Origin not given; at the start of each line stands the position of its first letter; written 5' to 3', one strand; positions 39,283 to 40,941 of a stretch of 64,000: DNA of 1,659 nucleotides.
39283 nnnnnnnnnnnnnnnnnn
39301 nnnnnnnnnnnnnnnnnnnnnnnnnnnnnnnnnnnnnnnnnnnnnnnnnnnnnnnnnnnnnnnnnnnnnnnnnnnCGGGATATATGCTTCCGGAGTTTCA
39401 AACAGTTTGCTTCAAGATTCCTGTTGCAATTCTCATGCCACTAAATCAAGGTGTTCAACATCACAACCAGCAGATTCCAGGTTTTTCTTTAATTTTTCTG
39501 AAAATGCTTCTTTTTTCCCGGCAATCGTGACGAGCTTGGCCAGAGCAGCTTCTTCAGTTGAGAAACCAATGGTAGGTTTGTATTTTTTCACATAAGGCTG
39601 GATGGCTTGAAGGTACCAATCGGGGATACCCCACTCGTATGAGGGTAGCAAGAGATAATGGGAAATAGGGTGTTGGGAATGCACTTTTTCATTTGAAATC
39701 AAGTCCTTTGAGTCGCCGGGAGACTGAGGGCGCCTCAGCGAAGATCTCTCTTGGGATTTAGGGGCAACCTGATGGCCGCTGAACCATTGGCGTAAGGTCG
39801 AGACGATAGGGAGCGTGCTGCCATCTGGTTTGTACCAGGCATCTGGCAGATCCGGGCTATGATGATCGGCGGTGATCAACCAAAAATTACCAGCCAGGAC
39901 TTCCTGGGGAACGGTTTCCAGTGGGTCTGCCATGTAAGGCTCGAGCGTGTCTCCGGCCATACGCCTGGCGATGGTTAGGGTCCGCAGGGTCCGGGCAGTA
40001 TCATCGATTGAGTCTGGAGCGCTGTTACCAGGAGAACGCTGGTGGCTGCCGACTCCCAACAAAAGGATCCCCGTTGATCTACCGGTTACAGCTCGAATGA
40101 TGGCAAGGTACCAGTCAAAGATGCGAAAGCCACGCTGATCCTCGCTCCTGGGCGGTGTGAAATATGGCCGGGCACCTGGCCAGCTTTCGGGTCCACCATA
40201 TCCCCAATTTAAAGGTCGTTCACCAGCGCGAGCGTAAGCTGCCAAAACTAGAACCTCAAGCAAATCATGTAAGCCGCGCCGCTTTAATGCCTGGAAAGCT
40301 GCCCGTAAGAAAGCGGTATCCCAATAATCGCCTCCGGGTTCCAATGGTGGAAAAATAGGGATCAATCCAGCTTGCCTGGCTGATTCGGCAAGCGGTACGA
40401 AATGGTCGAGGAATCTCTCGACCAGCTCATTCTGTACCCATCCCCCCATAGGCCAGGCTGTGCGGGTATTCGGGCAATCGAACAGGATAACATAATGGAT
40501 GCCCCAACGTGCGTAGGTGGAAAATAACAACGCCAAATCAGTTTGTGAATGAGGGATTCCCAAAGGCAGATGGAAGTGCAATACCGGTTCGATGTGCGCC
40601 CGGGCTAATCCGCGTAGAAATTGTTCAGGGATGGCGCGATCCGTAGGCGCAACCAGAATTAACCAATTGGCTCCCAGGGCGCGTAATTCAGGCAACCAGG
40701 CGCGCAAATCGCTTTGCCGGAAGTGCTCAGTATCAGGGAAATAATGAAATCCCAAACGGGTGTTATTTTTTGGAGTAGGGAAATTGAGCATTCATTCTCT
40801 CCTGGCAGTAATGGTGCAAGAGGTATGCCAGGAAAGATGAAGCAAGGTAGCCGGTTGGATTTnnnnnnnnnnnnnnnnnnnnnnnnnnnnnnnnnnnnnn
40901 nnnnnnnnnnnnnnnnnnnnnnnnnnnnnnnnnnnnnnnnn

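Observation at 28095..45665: Candidate locus-encoded sigma-54 circuit: an rpoN-kinase-activator module and its apparent target promoters, ftsZ and a TPR/caspase-like pair, in one co-directional supercluster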

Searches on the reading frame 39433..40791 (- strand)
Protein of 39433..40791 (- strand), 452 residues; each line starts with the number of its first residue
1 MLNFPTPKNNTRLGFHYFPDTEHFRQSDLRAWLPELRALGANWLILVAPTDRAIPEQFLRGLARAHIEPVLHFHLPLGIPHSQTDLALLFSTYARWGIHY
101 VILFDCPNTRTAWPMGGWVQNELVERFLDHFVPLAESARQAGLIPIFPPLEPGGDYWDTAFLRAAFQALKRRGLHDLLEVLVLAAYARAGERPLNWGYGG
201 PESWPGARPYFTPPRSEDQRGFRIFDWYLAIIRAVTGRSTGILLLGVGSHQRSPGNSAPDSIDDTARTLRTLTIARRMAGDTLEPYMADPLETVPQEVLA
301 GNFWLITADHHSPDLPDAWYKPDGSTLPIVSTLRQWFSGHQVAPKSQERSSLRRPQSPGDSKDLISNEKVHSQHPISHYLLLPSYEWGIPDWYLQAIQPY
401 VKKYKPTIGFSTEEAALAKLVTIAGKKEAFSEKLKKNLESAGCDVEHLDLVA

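Call 4: search_protein_families(library=pfam, proteins=[window:39433-40791:-], max_evalue=0.01)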
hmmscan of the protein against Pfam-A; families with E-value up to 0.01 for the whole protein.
window:39433-40791:- (452 aa): 0 families

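Call 13: find_homologous_proteins(query=window:39433-40791:-, max_evalue=0.001)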
Query window:39433-40791:- (452 aa): 1532 proteins with E <= 0.001 among 8000 candidates; the best 120 are listed.
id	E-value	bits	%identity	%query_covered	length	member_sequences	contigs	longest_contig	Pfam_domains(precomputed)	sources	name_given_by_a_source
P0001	0.0e+0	1059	100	100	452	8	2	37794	-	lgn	-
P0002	7.3e-244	828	78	100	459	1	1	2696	-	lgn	-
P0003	3.3e-230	783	74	100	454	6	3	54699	-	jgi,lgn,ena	jgi:hypothetical protein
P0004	1.9e-160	553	56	99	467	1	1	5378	-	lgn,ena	-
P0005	1.5e-159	550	56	100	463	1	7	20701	-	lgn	-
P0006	4.9e-159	548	55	99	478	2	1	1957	-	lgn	-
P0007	4.2e-158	545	55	99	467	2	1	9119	-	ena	-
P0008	7.3e-158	545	52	99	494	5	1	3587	-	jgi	jgi:hypothetical protein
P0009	7.9e-158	544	55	99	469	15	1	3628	-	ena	-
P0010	1.7e-157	543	55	99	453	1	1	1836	-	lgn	-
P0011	2.1e-157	543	55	99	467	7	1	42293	-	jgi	jgi:hypothetical protein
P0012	8.2e-157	541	54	99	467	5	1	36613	-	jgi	jgi:hypothetical protein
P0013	1.1e-156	541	55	99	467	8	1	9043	-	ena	-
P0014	1.3e-155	537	54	99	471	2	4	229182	-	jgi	jgi:hypothetical protein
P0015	1.6e-155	537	53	99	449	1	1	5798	-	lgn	-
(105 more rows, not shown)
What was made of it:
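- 39433..40791 (-): p452: cytoplasmic (beta/alpha)8 TIM barrel plus a C-terminal alpha/beta domain. Function unknown. Always immediately upstream of ftsZ in Anaerolineae. Call 13: more than 1500 homologues, all named hypothetical.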

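Call 15: find_related_loci(query=A1, collection=genome_contigs, flank=10000)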
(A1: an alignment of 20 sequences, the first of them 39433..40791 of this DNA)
Query A1 (452 aa) in genome_contigs; peptide patterns used: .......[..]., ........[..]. (x = any residue, [..] = any of these).
418 stretches matched a pattern; 377 encode a relative of the query (tblastn E <= 1e-3); the best 80 are kept; 80 distinct loci.
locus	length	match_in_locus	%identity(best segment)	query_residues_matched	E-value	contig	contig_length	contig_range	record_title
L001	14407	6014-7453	52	1-448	3e-157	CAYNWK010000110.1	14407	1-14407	MAG TPA_asm: uncultured Anaerolineaceae bacterium isolate SRP214966_co2_130 genome assembly, contig: NODE_6729_length_14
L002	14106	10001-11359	55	1-448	7e-157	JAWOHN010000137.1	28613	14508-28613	MAG: Anaerolineales bacterium isolate CWP4-3.bin.157 k191_2466179, whole genome shotgun sequence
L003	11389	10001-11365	54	1-449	4e-156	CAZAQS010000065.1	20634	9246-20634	MAG TPA_asm: uncultured Anaerolineaceae bacterium isolate SRP217488_co1_79 genome assembly, contig: NODE_1503_length_206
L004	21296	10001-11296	54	4-449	1e-149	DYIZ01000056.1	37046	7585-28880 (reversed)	MAG TPA_asm: Candidatus Aquidulcis sp. isolate FI88_58_10 Afr_mines_FI88_463_length_37046_cov_3_938282, whole genome sho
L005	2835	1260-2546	52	1-449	2e-155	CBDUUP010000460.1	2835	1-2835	MAG TPA_asm: uncultured Anaerolineales bacterium isolate SRR22302368_binner13_Refined_76 genome assembly, contig: ERZ257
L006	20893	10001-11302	51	1-448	4e-147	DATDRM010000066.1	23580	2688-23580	MAG TPA_asm: Anaerolineales bacterium isolate SMAG_U7977 k141_284085, whole genome shotgun sequence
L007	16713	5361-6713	51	1-449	2e-146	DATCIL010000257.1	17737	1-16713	MAG TPA_asm: Anaerolineales bacterium isolate SMAG_U7858 k141_4160744, whole genome shotgun sequence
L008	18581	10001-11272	53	10-448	6e-145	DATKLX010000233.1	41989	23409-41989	MAG TPA_asm: Anaerolineaceae bacterium isolate SMAG_U14696 k141_4061284, whole genome shotgun sequence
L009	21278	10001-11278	51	7-448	2e-144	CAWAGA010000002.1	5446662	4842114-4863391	MAG: uncultured Chloroflexia bacterium isolate MFD02416.bin.2.6 genome assembly, contig: contig_34004, whole genome shot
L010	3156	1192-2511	51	1-448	3e-149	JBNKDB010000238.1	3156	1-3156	MAG: Anaerolineales bacterium isolate F1F2.bin.10.orig k141_1605559, whole genome shotgun sequence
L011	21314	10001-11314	51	1-448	1e-140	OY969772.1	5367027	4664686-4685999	MAG: uncultured Chloroflexia bacterium isolate MFD02416.bin.2.42 genome assembly, chromosome: 1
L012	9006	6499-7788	49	9-448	4e-140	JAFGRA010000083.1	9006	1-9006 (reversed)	MAG: Anaerolineales bacterium isolate Zod_Metabat.802 k87_2461254, whole genome shotgun sequence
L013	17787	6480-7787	48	1-446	1e-138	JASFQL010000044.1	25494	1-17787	MAG: Anaerolineales bacterium isolate D0819S20remetaG_Bin_326 D0819S20remetaG_FD_scaffold_218_c1, whole genome shotgun s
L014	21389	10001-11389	49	1-445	1e-138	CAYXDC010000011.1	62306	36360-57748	MAG TPA_asm: uncultured Anaerolineaceae bacterium isolate binchicken_co259_227 genome assembly, contig: NODE_116_length_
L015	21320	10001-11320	47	1-448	2e-136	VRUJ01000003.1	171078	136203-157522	MAG: Chloroflexota bacterium isolate MohnsGC08_bin188 NODE_3_length_171078_cov_58.414705, whole genome shotgun sequence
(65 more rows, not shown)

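Call 16: search_solved_structures(query=A1, max_evalue=1)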
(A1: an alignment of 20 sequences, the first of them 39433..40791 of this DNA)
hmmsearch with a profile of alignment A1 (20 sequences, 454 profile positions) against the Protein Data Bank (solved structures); distinct sequences matched with E-value up to 1: 3.
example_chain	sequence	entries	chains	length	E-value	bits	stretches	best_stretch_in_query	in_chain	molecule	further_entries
1d5c_A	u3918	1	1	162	0.25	13.2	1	75-142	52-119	RAB6 GTPASE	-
3g6b_A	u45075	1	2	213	0.71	11.8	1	407-451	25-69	Methyl-accepting chemotaxis protein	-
3g67_A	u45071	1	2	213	0.74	11.7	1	407-451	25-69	Methyl-accepting chemotaxis protein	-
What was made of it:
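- On Glycoside hydrolase clan A type TIM barrel (considered for p452): No PDB sequence hit (call 16).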

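Call 32: search_protein_families(library=ncbifam, proteins=[window:39433-40791:-], max_evalue=1)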
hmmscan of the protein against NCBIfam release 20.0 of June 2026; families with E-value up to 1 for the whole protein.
window:39433-40791:- (452 aa): 0 families

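Call 33: search_protein_families(library=pfam, proteins=[window:39433-40791:-], max_evalue=10)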
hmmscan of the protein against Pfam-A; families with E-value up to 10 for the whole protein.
window:39433-40791:- (452 aa): 1 family
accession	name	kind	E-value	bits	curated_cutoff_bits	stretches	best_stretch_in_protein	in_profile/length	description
PF24957.1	DrmE_C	-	0.13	12.4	27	1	323-348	108-133/181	DISARM protein DrmE, C-terminal domain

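Call 45: predict_structure(alignment_id=A2)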
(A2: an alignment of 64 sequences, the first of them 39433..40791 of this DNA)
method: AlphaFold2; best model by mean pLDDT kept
length: 452 residues; sequences in the alignment: 64
mean_pLDDT: 83.8   pTM: 0.71
mean pLDDT of the five models: 83.8, 83.2, 82.1, 81.2, 80.8
residues with pLDDT >= 90: 245; 70-90: 132; 50-70: 37; < 50: 38
segments of 3 or more residues with pLDDT < 50: 205-211, 346-371
pLDDT, mean of each block of 10 residues (from residue 1): 76 83 88 94 94 93 96 91 92 97 93 82 91 97 96 71 95 96 92 74 48 59 89 91 91 56 85 94 82 93 86 87 92 92 51 43 39 83 85 88 94 95 84 90 90 48
secondary structure, 60 per line:
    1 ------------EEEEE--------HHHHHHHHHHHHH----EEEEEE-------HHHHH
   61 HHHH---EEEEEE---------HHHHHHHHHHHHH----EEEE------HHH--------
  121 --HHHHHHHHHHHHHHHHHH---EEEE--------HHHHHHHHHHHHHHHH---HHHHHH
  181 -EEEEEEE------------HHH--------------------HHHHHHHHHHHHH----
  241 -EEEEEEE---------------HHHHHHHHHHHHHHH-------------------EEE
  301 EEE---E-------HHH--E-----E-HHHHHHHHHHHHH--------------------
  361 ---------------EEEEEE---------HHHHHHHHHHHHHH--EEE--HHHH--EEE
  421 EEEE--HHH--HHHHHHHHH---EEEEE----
elements in order: E13-17 H26-38 E43-48 H56-64 E68-73 H83-95 E100-103 H123-140 E144-147 H156-171 H175-180 E182-188 H224-236 E242-248 H264-278 E298-303 H328-340 E376-381 H391-404 E407-409 H412-415 E418-424 H432-440 E444-448
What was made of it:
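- On Glycoside hydrolase clan A type TIM barrel (considered for p452): Eight strand-helix units in residues 13-340, pLDDT 83.8 (call 45).
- Checked: The 452-aa protein has no Pfam hit, but AlphaFold gives a (beta/alpha)8 barrel at pLDDT 83.8 (call 45).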

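Call 48: fold_search(model_id=the predicted structure, library=pdb)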
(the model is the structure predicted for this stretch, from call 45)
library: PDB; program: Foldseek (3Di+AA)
matches with E <= 10: 1628; with E <= 0.001: 171
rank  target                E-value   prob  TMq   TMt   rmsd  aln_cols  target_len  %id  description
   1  1ewe_A                1.3e-06  1.00  0.34  0.40  16.4       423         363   13  Fructose 1,6-Bisphosphate Aldolase from Rabbit Muscle (released 2001-01-24)
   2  5xb7_D                1.8e-06  1.00  0.34  0.24  15.4       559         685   10  GH42 alpha-L-arabinopyranosidase from Bifidobacterium animalis subsp. lactis Bl-04 (released 2017-11-01)
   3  5ky6_C                2.1e-06  1.00  0.33  0.43   7.7       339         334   14  Human muscle fructose-1,6-bisphosphate aldolase (released 2017-06-28)
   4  2quu_B                2.5e-06  1.00  0.33  0.41   8.4       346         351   13  Dihydroxyacetone phosphate Schiff base intermediate in mutant fructose-1,6-bisphosphate aldolase from rabbit muscle (released 2007-08-28)
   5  1zah_A                2.5e-06  1.00  0.35  0.42  12.2       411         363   13  Fructose-1,6-bisphosphate aldolase from rabbit muscle (released 2005-05-10)
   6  6ald_A                2.8e-06  1.00  0.36  0.45   8.5       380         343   12  RABBIT MUSCLE ALDOLASE A/FRUCTOSE-1,6-BISPHOSPHATE COMPLEX (released 2000-01-05)
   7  3dfn_D                3.1e-06  1.00  0.33  0.40   8.2       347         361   14  D33N mutant fructose-1,6-bisphosphate aldolase from rabbit muscle (released 2009-04-28)
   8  2ot1_B                3.1e-06  1.00  0.32  0.39   9.1       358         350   12  Fructose-1,6-bisphosphate aldolase from rabbit muscle in complex with naphthol AS-E phosphate, a competitive inhibitor (released 2007-02-27)
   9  2ot1_C                3.3e-06  1.00  0.33  0.40   8.2       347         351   13  Fructose-1,6-bisphosphate aldolase from rabbit muscle in complex with naphthol AS-E phosphate, a competitive inhibitor (released 2007-02-27)
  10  3dfp_C                3.3e-06  1.00  0.32  0.40   8.4       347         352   14  Phosphate ions in D33N mutant fructose-1,6-bisphosphate aldolase from rabbit muscle (released 2009-04-28)
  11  5tlz_A                3.7e-06  1.00  0.34  0.43   7.9       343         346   13  Fructose-1,6-bisphosphate aldolase from rabbit muscle in complex with the inhibitor naphthalene 2,6-bisphosphate (released 2017-10-25)
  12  3dft_C                4.3e-06  1.00  0.33  0.40   8.3       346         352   14  Phosphate ions in D33S mutant fructose-1,6-bisphosphate aldolase from rabbit muscle (released 2009-04-28)
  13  2ot0_C                4.3e-06  1.00  0.32  0.40   8.3       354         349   13  Fructose-1,6-bisphosphate aldolase from rabbit muscle in complex with a C-terminal peptide of Wiskott-Aldrich syndrome (released 2007-02-27)
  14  2quv_A                5.1e-06  1.00  0.31  0.38   8.7       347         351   13  Phosphate ions in fructose-1,6-bisphosphate aldolase from rabbit muscle (released 2007-08-28)
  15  2quu_A                5.4e-06  1.00  0.29  0.37   7.9       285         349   14  Dihydroxyacetone phosphate Schiff base intermediate in mutant fructose-1,6-bisphosphate aldolase from rabbit muscle (released 2007-08-28)
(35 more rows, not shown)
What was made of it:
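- On Glycoside hydrolase clan A type TIM barrel (considered for p452): The best Foldseek hits are generic: aldolase, GH42, GH5, with query TM-scores of 0.44 or less (call 48).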

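Call 86: search_protein_representatives(alignment_id=A2)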
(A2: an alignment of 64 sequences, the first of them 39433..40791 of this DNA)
Query: 64 sequences, 457 profile positions. Proteins with E-value up to 0.001 (for the whole library): 1008; up to 1e-10: 609; up to 1e-30: 326. The best 150 are listed.
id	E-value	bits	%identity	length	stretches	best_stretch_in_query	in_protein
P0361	2.5e-188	643.0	-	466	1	1-456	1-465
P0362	1.1e-178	611.2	-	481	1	5-456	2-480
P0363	2.3e-178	610.1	-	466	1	1-456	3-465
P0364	2.0e-174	597.1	-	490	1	3-456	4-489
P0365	4.6e-174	595.9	-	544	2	8-344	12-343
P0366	6.7e-171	585.5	-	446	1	4-456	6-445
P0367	1.3e-169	581.2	-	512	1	4-452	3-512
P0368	3.4e-169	579.9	-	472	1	1-452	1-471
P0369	1.2e-168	578.0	-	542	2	1-345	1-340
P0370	2.0e-168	577.3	-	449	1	3-456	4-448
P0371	1.1e-167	575.0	-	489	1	4-455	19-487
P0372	4.6e-166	569.6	-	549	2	4-360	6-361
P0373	5.3e-165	566.1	-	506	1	6-452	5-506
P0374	1.5e-163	561.3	-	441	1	1-453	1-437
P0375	2.6e-162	557.2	-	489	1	8-452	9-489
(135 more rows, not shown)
